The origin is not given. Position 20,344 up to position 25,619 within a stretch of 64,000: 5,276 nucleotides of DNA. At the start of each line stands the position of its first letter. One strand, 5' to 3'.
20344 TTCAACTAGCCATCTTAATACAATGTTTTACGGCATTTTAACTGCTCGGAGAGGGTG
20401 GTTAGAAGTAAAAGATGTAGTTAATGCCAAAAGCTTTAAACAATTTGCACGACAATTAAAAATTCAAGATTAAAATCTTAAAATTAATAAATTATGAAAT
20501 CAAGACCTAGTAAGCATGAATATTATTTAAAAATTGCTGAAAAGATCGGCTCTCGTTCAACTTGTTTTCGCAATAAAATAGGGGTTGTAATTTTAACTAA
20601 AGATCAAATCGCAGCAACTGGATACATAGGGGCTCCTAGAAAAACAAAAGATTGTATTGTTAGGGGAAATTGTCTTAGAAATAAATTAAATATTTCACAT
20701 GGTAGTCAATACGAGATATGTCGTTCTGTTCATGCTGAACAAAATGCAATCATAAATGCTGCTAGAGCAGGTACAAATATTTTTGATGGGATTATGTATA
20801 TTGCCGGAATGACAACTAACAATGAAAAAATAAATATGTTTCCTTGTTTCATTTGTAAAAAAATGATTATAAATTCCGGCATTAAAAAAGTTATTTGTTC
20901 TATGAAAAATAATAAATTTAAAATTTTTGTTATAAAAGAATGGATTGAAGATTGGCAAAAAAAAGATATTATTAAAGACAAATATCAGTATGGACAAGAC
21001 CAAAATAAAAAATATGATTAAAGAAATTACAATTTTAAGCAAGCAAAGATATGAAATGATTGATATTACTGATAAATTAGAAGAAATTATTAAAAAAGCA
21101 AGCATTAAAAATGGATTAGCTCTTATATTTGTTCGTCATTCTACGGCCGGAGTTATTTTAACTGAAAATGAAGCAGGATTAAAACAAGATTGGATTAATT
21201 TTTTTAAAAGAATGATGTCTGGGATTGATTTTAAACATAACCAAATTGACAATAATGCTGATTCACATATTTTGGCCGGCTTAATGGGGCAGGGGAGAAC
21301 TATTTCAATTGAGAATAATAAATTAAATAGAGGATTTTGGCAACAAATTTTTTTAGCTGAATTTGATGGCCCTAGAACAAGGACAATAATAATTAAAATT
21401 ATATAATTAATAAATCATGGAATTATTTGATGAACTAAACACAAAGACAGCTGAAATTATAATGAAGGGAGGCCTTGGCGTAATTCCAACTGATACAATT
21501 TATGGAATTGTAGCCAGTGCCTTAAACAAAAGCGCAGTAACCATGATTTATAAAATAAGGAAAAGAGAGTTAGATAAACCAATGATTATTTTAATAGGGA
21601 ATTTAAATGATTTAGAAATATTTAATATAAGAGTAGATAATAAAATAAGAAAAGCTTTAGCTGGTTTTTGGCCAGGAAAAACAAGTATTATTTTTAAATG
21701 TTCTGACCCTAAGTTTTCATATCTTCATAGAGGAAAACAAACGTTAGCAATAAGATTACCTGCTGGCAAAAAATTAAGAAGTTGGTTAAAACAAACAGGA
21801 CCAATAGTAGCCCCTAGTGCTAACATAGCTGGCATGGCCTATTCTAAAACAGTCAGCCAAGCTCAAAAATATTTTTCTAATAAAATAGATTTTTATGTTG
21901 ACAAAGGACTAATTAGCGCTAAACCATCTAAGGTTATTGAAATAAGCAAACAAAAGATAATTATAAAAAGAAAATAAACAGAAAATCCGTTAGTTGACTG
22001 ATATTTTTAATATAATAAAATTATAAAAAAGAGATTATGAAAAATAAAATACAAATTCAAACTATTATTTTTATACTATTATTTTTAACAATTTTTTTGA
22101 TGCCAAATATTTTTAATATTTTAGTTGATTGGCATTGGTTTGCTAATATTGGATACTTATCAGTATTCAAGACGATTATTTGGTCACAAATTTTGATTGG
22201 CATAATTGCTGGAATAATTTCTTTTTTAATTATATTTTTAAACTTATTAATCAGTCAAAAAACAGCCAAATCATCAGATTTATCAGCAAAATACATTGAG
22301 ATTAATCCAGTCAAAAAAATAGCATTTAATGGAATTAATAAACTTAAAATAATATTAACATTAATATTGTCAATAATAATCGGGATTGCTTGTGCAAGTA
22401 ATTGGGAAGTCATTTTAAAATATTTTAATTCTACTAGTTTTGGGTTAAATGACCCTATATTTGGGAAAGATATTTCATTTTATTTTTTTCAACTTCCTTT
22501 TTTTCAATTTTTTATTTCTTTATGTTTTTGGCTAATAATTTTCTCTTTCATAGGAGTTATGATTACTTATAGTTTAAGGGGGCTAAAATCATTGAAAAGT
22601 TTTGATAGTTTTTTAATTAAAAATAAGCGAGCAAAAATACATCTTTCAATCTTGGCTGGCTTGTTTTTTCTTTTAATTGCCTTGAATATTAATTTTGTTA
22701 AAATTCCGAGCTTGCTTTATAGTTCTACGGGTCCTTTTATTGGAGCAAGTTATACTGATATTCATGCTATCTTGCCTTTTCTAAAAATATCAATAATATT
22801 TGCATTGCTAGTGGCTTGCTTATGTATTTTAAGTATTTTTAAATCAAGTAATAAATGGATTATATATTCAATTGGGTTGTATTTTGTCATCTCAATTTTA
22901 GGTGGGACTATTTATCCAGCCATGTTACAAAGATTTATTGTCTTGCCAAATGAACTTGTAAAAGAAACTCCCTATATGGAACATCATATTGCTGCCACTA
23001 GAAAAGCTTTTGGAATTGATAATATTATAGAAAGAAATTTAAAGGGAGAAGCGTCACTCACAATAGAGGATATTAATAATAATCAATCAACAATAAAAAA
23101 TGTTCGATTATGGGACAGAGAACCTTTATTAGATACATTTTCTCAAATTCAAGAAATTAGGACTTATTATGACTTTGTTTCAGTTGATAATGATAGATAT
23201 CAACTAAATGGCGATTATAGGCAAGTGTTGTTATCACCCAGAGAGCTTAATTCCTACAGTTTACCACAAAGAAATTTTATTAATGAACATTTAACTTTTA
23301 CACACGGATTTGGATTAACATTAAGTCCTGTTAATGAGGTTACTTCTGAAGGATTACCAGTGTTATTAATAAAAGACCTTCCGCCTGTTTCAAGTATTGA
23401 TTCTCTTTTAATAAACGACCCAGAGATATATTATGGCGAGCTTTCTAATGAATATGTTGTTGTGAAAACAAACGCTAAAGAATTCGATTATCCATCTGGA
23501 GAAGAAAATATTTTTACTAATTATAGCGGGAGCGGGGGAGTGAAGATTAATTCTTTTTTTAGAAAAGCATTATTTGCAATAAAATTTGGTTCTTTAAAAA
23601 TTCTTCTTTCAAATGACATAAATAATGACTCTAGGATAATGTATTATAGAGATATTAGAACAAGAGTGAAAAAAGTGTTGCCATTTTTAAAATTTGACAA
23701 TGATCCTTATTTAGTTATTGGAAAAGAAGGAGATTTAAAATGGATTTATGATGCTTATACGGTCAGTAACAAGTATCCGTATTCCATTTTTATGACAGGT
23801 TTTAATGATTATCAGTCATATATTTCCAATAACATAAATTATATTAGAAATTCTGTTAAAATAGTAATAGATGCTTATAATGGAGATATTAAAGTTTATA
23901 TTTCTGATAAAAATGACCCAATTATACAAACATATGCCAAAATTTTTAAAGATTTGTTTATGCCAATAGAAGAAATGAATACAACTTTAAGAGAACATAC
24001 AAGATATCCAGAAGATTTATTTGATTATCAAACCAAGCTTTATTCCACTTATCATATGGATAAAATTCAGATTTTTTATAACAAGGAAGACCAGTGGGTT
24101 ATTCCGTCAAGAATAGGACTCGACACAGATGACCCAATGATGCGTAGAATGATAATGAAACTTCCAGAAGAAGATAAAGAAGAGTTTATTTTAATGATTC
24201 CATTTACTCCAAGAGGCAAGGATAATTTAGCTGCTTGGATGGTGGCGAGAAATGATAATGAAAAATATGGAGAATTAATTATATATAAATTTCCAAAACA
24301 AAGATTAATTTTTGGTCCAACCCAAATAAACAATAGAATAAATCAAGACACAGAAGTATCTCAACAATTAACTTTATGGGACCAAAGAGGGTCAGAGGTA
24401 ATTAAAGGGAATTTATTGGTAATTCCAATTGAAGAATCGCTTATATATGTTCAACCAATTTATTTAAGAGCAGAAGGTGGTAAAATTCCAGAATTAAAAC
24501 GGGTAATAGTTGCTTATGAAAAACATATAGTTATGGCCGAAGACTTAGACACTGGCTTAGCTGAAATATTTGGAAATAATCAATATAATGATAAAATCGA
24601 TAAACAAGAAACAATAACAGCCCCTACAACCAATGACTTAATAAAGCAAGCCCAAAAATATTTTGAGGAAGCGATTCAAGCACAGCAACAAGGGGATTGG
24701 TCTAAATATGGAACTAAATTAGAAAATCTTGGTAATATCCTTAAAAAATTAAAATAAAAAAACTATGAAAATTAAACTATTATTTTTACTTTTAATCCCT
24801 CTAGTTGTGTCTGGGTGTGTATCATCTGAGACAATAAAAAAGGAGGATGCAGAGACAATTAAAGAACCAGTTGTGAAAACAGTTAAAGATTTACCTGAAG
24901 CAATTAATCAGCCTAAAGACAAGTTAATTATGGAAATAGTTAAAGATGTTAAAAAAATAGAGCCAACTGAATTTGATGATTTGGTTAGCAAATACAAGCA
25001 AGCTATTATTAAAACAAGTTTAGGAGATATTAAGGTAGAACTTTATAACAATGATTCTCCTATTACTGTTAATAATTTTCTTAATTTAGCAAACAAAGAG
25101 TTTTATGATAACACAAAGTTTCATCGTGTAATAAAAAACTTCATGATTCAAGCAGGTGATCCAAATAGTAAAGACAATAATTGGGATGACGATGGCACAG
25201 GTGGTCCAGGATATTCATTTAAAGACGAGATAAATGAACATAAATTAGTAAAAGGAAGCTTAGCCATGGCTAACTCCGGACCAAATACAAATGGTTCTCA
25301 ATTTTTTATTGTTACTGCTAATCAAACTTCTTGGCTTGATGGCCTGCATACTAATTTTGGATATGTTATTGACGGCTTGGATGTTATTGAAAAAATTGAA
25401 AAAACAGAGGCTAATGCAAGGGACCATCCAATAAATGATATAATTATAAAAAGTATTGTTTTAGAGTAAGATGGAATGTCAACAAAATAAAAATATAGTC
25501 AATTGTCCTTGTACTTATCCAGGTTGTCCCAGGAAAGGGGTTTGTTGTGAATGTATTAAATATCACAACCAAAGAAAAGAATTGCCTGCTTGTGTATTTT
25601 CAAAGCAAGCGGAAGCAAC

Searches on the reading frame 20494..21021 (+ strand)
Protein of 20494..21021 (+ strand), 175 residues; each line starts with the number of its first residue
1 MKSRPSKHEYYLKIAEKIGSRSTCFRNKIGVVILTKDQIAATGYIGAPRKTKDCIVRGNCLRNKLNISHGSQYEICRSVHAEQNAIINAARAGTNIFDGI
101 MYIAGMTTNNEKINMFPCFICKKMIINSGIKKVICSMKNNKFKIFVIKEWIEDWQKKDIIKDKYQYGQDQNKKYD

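Call 87: search_protein_families(library=pfam, proteins=[window:20494-21021:+], max_evalue=0.000001)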
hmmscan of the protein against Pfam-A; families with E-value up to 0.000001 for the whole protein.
window:20494-21021:+ (175 aa): 2 families
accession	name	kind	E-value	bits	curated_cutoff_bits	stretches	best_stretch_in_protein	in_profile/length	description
PF00383.29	dCMP_cyt_deam_1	-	1.5e-18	66.9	25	1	6-137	2-102/102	Cytidine and deoxycytidylate deaminase zinc-binding region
PF14437.12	MafB19-deam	-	2.1e-08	34.6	27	1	7-142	3-106/142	MafB19-like deaminase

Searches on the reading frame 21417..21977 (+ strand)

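Call 87: search_protein_families(library=pfam, proteins=[window:21417-21977:+], max_evalue=0.000001)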
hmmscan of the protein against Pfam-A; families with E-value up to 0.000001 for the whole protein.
window:21417-21977:+ (186 aa): 1 family
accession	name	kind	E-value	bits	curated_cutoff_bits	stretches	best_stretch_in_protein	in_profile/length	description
PF01300.24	Sua5_yciO_yrdC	-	2e-41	141.9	25.1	1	13-185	1-176/178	Telomere recombination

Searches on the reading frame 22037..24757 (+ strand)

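Call 87: search_protein_families(library=pfam, proteins=[window:22037-24757:+], max_evalue=0.000001)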
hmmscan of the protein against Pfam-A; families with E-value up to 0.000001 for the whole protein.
window:22037-24757:+ (906 aa): 1 family
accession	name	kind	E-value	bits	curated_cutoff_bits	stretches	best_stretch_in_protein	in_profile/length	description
PF03699.18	UPF0182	-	3.2e-285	948.6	27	1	10-781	3-770/770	Uncharacterised protein family (UPF0182)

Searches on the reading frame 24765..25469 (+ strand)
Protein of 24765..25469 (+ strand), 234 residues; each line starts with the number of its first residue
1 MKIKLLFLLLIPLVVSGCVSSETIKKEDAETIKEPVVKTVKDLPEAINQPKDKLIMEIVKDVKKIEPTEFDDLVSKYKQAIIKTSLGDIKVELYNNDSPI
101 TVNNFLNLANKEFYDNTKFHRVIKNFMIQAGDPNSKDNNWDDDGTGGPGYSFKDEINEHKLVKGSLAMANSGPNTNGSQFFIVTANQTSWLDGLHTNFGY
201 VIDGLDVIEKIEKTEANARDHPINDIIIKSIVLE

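Call 87: search_protein_families(library=pfam, proteins=[window:24765-25469:+], max_evalue=0.000001)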
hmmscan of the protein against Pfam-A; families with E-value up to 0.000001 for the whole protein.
window:24765-25469:+ (234 aa): 1 family
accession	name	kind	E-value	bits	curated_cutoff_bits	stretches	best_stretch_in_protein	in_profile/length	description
PF00160.26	Pro_isomerase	-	3.1e-50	170.9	21.7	1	82-231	4-157/159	Cyclophilin type peptidyl-prolyl cis-trans isomerase/CLD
